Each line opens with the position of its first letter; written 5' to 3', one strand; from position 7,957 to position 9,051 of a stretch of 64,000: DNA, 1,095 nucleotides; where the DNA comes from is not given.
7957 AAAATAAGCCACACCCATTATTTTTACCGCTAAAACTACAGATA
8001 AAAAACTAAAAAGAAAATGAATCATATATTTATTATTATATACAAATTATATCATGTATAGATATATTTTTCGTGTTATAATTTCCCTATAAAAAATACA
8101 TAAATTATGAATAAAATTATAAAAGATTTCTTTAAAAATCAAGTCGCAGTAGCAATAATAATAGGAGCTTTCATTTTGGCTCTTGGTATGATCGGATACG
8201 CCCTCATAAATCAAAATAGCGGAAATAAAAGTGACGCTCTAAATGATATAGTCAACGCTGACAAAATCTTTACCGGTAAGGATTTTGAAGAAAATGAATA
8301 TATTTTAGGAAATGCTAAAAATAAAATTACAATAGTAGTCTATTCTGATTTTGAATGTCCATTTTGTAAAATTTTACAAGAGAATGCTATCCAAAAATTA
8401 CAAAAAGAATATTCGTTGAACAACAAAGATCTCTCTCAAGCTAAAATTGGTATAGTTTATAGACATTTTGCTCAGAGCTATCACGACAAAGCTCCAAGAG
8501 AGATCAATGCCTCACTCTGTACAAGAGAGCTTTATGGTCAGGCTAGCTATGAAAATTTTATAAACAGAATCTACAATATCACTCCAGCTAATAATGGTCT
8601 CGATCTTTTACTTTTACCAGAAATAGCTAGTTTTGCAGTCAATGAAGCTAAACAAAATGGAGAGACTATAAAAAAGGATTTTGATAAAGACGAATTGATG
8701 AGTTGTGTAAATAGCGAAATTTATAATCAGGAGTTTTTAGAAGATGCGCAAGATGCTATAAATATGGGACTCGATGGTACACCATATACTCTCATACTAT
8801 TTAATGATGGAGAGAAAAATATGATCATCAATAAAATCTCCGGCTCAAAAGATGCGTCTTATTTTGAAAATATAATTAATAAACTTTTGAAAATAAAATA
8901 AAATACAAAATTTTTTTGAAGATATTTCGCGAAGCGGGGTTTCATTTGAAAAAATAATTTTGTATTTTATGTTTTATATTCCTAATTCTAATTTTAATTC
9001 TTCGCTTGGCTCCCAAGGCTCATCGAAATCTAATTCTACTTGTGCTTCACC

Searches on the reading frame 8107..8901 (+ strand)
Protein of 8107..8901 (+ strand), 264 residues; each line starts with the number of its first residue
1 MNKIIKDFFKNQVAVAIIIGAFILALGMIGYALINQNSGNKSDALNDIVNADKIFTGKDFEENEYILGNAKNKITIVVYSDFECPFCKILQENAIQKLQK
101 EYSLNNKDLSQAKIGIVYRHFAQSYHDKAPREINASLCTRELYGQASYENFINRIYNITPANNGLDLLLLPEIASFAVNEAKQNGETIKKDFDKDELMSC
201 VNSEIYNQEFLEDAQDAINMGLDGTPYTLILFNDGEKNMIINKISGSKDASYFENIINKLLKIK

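Call 45: search_protein_families(library=pfam, proteins=[window:8107-8901:+], max_evalue=0.001)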
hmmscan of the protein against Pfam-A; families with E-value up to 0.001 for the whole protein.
window:8107-8901:+ (264 aa): 3 families
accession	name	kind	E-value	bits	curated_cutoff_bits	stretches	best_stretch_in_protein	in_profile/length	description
PF13462.12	Thioredoxin_4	-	6.9e-10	39.8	23.2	1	62-227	3-142/165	Thioredoxin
PF01323.26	DSBA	-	3.4e-09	37.2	25.6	1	75-121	1-37/191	DSBA-like thioredoxin domain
PF13098.12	Thioredoxin_2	-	0.0002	22.1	27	0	71-255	4-102/104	Thioredoxin-like domain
